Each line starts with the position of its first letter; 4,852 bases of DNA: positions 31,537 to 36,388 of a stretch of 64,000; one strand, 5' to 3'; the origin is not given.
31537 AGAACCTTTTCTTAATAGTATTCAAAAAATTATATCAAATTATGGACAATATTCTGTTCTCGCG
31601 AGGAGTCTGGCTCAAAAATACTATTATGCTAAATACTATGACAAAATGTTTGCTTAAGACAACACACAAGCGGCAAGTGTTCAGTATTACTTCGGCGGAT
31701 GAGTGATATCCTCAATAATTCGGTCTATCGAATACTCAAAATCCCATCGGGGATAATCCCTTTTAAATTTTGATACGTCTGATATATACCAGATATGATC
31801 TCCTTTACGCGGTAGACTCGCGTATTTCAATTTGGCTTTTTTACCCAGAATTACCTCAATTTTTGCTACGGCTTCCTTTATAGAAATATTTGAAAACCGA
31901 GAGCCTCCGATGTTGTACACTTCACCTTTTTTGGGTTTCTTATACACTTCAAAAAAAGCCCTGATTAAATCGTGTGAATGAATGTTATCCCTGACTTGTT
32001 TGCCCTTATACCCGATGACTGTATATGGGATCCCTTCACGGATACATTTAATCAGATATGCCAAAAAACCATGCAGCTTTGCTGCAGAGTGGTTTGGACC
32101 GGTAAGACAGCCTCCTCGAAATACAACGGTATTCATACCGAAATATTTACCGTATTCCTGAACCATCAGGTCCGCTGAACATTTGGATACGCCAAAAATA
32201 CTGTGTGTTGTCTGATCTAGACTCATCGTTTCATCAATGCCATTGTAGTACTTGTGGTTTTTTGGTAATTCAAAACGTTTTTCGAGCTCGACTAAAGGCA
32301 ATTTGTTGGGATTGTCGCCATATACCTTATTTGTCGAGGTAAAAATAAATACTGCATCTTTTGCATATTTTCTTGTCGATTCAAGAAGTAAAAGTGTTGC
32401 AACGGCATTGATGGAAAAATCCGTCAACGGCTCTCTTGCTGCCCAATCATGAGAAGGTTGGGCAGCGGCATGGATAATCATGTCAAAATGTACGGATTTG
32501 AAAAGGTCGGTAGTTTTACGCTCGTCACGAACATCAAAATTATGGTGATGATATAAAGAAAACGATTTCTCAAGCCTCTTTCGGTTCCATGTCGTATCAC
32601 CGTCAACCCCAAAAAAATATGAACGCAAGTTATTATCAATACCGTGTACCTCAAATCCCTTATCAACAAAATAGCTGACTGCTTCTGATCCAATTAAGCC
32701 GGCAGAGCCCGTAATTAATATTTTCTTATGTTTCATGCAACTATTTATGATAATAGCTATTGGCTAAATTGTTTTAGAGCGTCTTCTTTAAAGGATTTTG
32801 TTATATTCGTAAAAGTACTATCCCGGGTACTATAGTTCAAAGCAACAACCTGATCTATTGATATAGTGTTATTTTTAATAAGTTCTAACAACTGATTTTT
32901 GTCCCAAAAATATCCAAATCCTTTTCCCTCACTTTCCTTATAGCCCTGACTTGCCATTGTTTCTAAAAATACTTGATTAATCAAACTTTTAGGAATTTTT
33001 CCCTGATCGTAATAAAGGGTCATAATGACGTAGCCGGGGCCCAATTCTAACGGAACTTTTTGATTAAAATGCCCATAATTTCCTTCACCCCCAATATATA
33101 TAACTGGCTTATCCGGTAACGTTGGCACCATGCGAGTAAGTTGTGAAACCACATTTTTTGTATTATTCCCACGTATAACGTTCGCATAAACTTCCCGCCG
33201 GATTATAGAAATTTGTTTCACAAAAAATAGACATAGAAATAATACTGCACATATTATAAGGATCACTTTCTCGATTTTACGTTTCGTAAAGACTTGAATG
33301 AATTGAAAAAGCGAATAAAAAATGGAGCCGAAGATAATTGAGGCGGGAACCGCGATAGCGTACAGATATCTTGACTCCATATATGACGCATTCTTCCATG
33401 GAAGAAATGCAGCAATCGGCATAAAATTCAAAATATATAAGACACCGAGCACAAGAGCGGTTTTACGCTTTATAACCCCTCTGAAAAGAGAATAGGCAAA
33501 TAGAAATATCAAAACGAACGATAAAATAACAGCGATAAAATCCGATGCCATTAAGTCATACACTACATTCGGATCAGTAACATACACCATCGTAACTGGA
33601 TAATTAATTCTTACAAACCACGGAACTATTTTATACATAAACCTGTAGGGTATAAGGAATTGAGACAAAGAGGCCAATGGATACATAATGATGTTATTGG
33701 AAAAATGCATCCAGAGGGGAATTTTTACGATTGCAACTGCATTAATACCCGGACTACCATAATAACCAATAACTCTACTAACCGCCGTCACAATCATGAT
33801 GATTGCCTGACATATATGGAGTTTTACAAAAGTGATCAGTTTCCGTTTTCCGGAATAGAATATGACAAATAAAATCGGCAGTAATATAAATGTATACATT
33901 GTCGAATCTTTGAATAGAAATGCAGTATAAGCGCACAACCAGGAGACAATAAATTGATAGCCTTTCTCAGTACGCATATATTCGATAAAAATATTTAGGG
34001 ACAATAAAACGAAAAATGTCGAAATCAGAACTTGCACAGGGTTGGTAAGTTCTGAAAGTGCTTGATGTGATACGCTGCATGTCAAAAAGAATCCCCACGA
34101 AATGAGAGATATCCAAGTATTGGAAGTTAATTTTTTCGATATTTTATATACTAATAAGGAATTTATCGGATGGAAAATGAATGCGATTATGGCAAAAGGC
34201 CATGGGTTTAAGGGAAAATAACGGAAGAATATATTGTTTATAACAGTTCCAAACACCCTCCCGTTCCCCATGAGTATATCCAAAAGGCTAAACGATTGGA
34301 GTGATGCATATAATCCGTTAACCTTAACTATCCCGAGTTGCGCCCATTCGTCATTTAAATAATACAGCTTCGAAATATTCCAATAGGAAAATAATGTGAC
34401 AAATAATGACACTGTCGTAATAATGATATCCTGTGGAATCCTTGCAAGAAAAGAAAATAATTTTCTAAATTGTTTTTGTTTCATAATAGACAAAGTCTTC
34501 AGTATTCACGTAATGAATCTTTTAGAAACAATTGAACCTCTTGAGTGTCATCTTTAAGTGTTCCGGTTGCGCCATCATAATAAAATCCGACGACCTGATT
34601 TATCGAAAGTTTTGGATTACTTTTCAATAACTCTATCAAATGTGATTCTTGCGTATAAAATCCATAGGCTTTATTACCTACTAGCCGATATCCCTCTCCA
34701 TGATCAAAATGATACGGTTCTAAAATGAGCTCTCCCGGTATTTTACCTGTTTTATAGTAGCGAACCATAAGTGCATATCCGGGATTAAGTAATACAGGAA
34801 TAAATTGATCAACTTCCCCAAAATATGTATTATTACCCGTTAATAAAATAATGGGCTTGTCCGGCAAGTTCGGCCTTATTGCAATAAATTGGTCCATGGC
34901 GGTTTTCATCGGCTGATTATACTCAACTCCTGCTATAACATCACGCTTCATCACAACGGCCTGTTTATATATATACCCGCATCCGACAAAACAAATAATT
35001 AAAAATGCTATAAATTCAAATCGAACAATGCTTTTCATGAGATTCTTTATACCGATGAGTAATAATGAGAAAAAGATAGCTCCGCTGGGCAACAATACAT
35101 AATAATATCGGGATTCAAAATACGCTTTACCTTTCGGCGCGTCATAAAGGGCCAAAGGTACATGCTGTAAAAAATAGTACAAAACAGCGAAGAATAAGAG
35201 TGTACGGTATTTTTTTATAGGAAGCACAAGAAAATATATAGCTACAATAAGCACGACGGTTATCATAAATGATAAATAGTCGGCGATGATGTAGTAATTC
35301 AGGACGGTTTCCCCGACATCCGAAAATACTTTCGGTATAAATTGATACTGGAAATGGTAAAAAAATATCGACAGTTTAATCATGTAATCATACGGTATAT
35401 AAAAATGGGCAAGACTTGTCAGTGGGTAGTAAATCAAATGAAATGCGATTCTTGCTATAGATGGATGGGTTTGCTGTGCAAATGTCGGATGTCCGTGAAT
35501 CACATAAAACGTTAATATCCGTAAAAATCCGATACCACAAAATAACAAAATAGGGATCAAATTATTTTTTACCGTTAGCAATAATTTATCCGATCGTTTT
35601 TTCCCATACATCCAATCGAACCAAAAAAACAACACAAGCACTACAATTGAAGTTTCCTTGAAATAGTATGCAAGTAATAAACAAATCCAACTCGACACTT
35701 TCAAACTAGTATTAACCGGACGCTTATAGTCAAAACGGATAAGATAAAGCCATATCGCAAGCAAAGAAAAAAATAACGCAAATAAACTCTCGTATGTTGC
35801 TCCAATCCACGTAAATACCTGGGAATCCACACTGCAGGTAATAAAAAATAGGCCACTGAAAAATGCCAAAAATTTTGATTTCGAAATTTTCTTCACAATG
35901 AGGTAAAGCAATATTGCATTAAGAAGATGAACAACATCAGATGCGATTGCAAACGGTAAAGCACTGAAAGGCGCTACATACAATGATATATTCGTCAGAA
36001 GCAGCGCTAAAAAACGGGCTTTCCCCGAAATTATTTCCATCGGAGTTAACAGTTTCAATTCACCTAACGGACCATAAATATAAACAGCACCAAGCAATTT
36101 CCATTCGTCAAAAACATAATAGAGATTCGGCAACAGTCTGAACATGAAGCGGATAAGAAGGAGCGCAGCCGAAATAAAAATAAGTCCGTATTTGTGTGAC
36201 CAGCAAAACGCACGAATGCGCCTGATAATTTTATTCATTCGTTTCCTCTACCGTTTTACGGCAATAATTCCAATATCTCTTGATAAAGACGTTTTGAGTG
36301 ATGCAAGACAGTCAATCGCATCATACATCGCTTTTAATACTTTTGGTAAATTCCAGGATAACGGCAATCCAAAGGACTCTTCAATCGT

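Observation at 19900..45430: AT-rich island of about 25 kb embedded in a higher-GC locus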

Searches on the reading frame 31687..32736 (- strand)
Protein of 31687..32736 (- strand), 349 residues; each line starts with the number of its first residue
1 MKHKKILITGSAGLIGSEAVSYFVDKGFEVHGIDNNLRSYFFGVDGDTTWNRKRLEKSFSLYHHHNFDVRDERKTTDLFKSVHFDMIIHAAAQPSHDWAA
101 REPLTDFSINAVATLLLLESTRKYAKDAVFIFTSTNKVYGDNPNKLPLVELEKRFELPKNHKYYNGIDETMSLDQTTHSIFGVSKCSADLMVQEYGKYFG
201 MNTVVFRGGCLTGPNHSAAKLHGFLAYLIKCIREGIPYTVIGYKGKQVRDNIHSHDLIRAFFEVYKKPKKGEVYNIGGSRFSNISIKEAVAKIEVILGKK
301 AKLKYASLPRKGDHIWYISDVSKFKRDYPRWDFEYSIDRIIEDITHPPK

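Call 5: search_protein_families(library=pfam, proteins=[window:31687-32736:-])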
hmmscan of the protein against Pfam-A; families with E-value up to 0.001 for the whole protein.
window:31687-32736:- (349 aa): 6 families
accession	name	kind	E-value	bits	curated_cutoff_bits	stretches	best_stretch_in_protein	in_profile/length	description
PF01370.27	Epimerase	-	1.2e-41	143.1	20.9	1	6-277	1-240/240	NAD dependent epimerase/dehydratase family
PF16363.11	GDP_Man_Dehyd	-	3.6e-30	106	27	1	7-343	1-331/332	GDP-mannose 4,6 dehydratase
PF04321.23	RmlD_sub_bind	-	5.5e-12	45.8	27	1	5-142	2-108/287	RmlD substrate binding domain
PF07993.18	NAD_binding_4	-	2.7e-07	30.5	20.1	1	83-236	88-234/258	Male sterility protein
PF02719.21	Polysacc_synt_2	-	3.4e-07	30.2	20.2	1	6-138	1-131/293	Polysaccharide biosynthesis protein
PF01073.25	3Beta_HSD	-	2.1e-06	27.4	22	1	7-162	1-143/280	3-beta hydroxysteroid dehydrogenase/isomerase family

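Call 41: search_protein_families(library=ncbifam, proteins=[window:31687-32736:-], max_evalue=0.00001)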
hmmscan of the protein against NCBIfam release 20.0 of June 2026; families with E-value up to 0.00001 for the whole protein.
window:31687-32736:- (349 aa): 13 families
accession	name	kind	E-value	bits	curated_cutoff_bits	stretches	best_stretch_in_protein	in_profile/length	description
TIGR01181.1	dTDP_gluc_dehyt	equivalog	1.7e-32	112.8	365.1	1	5-339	1-302/321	dTDP-glucose 4,6-dehydratase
TIGR01179.1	galE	equivalog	8.2e-27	93.9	262.3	2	5-151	1-136/332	UDP-glucose 4-epimerase GalE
NF007490.0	PRK10084.1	subfamily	4.2e-25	88.5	649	1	5-327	2-314/361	dTDP-glucose 4,6-dehydratase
NF007582.0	PRK10217.1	equivalog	1.1e-20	74.1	698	2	176-338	155-304/355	dTDP-glucose 4,6-dehydratase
TIGR04180.1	EDH_00030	hypoth_equivalog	3.1e-17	62.6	475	2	6-142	1-128/297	NAD-dependent 4,6-dehydratase LegB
NF007956.0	PRK10675.1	subfamily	5e-17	62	394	1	5-345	2-326/338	UDP-glucose 4-epimerase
TIGR02622.1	CDP_4_6_dhtase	equivalog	1.3e-15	57.4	278.45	1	2-142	3-136/352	CDP-glucose 4,6-dehydratase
TIGR02197.1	heptose_epim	equivalog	6.2e-13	48.6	274.6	1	6-160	1-136/316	ADP-glyceromanno-heptose 6-epimerase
TIGR01214.1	rmlD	equivalog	4e-10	39.3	224.05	1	5-240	1-175/285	dTDP-4-dehydrorhamnose reductase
NF043036.1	ErythonDh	equivalog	4.3e-09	36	325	1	5-142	2-132/321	D-erythronate dehydrogenase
NF011728.1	PRK15181.1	equivalog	1.3e-08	34.3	760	1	3-150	15-155/348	Vi polysaccharide biosynthesis UDP-N-acetylglucosaminuronic acid C-4 epimerase TviC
NF041015.1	UDPsulfquin_syn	equivalog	2.4e-07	30.1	575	0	4-208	1-209/384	UDP-sulfoquinovose synthase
TIGR01472.1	gmd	equivalog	1.2e-06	28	415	1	4-142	1-138/342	GDP-mannose 4,6-dehydratase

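Call 54: find_homologous_proteins(query=window:31687-32736:-)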
Query window:31687-32736:- (349 aa): 8000 proteins with E <= 0.001 among 8000 candidates; the best 120 are listed.
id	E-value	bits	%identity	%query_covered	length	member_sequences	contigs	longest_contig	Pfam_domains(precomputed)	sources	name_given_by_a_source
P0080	5.2e-238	807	100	100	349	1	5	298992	PF04321.24,PF16363.12,PF02719.22,PF01073.26,PF07993.19,PF01370.28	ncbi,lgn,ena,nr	ncbi:MAG TPA: NAD-dependent epimerase/dehydratase family protein [Patescibacteria group bacterium]|n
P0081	2.8e-192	656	78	98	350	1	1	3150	PF04321.24,PF16363.12,PF02719.22,PF01073.26,PF07993.19,PF01370.28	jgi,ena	-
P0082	2.1e-188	644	77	99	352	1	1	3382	PF04321.24,PF16363.12,PF02719.22,PF01073.26,PF07993.19,PF01370.28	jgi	jgi:CDP-paratose 2-epimerase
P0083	1.4e-184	631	77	99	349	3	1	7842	PF04321.24,PF16363.12,PF02719.22,PF01073.26,PF07993.19,PF01370.28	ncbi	-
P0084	2.9e-184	630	77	99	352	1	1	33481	PF04321.24,PF16363.12,PF02719.22,PF07993.19,PF01370.28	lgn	-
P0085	2.3e-182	624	75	99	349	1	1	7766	PF04321.24,PF16363.12,PF02719.22,PF01073.26,PF07993.19,PF01370.28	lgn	-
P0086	1.4e-181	621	75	99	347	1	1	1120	PF04321.24,PF16363.12,PF02719.22,PF01073.26,PF07993.19,PF01370.28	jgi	jgi:CDP-paratose 2-epimerase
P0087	3.5e-176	604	75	99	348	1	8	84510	PF04321.24,PF16363.12,PF02719.22,PF01073.26,PF07993.19,PF01370.28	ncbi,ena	-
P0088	6.8e-175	599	73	99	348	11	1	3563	PF04321.24,PF16363.12,PF02719.22,PF07993.19,PF01370.28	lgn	-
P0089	9.4e-175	599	73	99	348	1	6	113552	PF04321.24,PF16363.12,PF02719.22,PF07993.19,PF01370.28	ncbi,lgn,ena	ncbi:MAG: NAD-dependent epimerase/dehydratase family protein [Patescibacteria group bacterium]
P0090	1.1e-174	599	73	99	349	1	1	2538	PF04321.24,PF16363.12,PF02719.22,PF01073.26,PF07993.19,PF01370.28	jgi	jgi:CDP-paratose 2-epimerase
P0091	2.7e-174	597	74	99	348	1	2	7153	PF04321.24,PF16363.12,PF02719.22,PF07993.19,PF01370.28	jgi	-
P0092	2.1e-173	594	75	99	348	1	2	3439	PF04321.24,PF16363.12,PF02719.22,PF07993.19,PF01370.28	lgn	-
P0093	5.8e-173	593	74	99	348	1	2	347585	PF04321.24,PF16363.12,PF02719.22,PF01073.26,PF07993.19,PF01370.28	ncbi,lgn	-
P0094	6.6e-173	593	72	98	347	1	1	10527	PF04321.24,PF16363.12,PF02719.22,PF01073.26,PF07993.19,PF01370.28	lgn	-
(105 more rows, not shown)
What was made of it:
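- The 31687 epimerase has many 66-78% homologues, and every named one is from Patescibacteria (call 54).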

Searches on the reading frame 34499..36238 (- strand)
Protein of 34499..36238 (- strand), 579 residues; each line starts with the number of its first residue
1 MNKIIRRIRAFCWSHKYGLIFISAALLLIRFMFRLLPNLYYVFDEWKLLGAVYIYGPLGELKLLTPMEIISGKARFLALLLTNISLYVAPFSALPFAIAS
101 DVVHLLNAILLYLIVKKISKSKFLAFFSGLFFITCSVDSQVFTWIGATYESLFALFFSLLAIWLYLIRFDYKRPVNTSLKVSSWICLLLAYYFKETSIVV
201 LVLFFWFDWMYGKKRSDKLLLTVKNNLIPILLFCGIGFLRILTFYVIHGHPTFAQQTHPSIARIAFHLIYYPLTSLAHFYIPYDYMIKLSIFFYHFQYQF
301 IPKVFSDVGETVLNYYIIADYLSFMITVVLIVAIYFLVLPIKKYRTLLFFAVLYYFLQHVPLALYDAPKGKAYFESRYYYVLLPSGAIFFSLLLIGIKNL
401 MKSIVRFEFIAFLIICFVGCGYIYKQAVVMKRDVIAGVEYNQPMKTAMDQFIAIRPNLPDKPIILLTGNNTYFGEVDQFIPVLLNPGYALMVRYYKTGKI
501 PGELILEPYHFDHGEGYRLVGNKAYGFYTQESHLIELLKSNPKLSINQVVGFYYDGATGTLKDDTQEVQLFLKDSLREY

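Call 5: search_protein_families(library=pfam, proteins=[window:34499-36238:-])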
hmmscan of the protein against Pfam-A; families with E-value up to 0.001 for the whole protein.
window:34499-36238:- (579 aa): 0 families

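Call 16: find_encoding_contigs(protein=window:34499-36238:-, flank=10000, max_places=10)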
Protein window:34499-36238:- (579 aa): 6 contigs read that carry it; 3 places shown.
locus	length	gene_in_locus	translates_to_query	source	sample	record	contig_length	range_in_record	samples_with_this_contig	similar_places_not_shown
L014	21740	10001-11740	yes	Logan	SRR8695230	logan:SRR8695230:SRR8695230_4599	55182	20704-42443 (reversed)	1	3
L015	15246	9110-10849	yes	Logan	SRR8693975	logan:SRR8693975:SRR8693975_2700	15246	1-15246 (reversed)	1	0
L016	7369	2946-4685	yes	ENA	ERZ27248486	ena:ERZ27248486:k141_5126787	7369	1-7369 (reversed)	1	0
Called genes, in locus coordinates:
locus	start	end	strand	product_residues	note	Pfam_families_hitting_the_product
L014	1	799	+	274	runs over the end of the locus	PF00535:Glycos_transf_2, PF10111:Glyco_tranf_2_2, PF13641:Glyco_tranf_2_3 (weak)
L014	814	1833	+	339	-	PF00535:Glycos_transf_2, PF13641:Glyco_tranf_2_3, PF13632:Glyco_trans_2_3 (weak)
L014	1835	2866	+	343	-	PF04321:RmlD_sub_bind (faint), PF01073:3Beta_HSD, PF01370:Epimerase, PF02719:Polysacc_synt_2, PF07993:NAD_binding_4 (faint), PF16363:GDP_Man_Dehyd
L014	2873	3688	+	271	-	PF01370:Epimerase, PF04321:RmlD_sub_bind, PF01073:3Beta_HSD (weak), PF02719:Polysacc_synt_2, PF07993:NAD_binding_4, PF16363:GDP_Man_Dehyd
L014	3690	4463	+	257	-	PF13489:Methyltransf_23 (weak), PF08242:Methyltransf_12 (faint), PF08241:Methyltransf_11, PF13649:Methyltransf_25 (weak), PF13847:Methyltransf_31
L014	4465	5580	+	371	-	PF00534:Glycos_transf_1, PF13692:Glyco_trans_1_4, PF26337:Gtf3_C, PF13524:Glyco_trans_1_2 (weak)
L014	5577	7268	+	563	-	PF13231:PMT_2 (weak)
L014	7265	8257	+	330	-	PF13641:Glyco_tranf_2_3 (weak), PF00535:Glycos_transf_2, PF13632:Glyco_trans_2_3 (weak)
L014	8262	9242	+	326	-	PF00535:Glycos_transf_2, PF13641:Glyco_tranf_2_3 (weak)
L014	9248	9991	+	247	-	PF13489:Methyltransf_23, PF01209:Ubie_methyltran (faint), PF07021:MetW, PF13847:Methyltransf_31, PF08241:Methyltransf_11, PF08242:Methyltransf_12, PF13649:Methyltransf_25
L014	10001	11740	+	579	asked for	-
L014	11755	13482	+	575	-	-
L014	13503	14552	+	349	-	PF01073:3Beta_HSD (weak), PF01370:Epimerase, PF02719:Polysacc_synt_2 (weak), PF04321:RmlD_sub_bind, PF16363:GDP_Man_Dehyd, PF07993:NAD_binding_4 (weak)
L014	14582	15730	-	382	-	PF00534:Glycos_transf_1, PF13692:Glyco_trans_1_4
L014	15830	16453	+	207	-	PF02353:CMAS (weak), PF13489:Methyltransf_23, PF05175:MTS, PF13847:Methyltransf_31, PF08241:Methyltransf_11, PF08242:Methyltransf_12, PF13649:Methyltransf_25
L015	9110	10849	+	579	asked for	-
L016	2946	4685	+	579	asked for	-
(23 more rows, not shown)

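Call 23: search_protein_families(library=pfam, max_evalue=1, proteins=[window:34499-36238:-])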
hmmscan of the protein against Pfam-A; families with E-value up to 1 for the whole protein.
window:34499-36238:- (579 aa): 0 families

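Call 30: find_homologous_proteins(query=window:34499-36238:-)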
Query window:34499-36238:- (579 aa): 23 proteins with E <= 0.001 among 8000 candidates.
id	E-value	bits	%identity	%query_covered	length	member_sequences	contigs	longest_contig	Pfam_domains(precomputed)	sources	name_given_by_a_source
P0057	0.0e+0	1286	100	100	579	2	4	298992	-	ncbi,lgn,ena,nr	ncbi:MAG TPA: hypothetical protein VMR81_06955 [Patescibacteria group bacterium]|nr:hypothetical pro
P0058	4.7e-196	671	54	98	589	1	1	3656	-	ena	-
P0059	3.6e-189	649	53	100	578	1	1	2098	-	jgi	jgi:hypothetical protein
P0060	3.0e-182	626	51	99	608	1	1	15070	-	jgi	jgi:hypothetical protein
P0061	1.5e-179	617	51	98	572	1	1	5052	-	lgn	-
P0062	5.2e-52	196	28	94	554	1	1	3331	-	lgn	-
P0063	7.7e-43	165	26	95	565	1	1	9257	-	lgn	-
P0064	3.5e-35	140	27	95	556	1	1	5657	-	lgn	-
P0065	2.8e-34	137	28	92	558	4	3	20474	-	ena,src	-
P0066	4.1e-32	130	26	98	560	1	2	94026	-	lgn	-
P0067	1.6e-31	128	25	92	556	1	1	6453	-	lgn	-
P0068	9.1e-30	122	25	93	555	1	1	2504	-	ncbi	-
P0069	1.0e-29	122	26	94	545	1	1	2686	-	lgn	-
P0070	2.3e-29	121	25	96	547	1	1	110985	-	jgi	jgi:hypothetical protein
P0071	6.8e-28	116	29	29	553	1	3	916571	-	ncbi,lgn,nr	ncbi:MAG: hypothetical protein HY044_02950 [Candidatus Woesebacteria bacterium]|nr:MAG: hypothetical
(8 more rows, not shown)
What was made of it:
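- The self-hit is named 'Patescibacteria group bacterium' and lies on a 299-kb contig (calls 30, 54).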

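Call 31: find_encoding_contigs(protein=P0060, flank=10000, max_places=3)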
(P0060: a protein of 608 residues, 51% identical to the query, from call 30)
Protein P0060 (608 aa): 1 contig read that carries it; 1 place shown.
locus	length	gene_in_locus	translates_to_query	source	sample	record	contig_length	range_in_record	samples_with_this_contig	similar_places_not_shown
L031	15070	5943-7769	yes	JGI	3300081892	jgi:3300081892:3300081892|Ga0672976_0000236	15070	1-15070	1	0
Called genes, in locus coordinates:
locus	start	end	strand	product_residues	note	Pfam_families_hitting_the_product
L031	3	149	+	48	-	?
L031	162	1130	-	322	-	PF01073:3Beta_HSD, PF01370:Epimerase, PF07993:NAD_binding_4 (faint), PF16363:GDP_Man_Dehyd, PF13460:NAD_binding_10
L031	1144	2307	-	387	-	PF00534:Glycos_transf_1, PF13692:Glyco_trans_1_4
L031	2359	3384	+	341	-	PF00535:Glycos_transf_2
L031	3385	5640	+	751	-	-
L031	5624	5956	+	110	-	-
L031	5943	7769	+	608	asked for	-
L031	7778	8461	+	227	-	PF13489:Methyltransf_23, PF05401:NodS (weak), PF13847:Methyltransf_31, PF08241:Methyltransf_11, PF08242:Methyltransf_12, PF13649:Methyltransf_25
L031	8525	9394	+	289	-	PF13489:Methyltransf_23, PF07021:MetW, PF08241:Methyltransf_11, PF08242:Methyltransf_12, PF13649:Methyltransf_25, PF13847:Methyltransf_31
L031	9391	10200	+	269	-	PF05050:Methyltransf_21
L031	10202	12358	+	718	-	-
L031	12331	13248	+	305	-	-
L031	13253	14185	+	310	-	PF00535:Glycos_transf_2, PF10111:Glyco_tranf_2_2, PF13641:Glyco_tranf_2_3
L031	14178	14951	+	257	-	PF13489:Methyltransf_23, PF05219:DREV, PF08003:Methyltransf_9 (weak), PF07021:MetW, PF13847:Methyltransf_31, PF08241:Methyltransf_11, PF08242:Methyltransf_12, PF13649:Methyltransf_25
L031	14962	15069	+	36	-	?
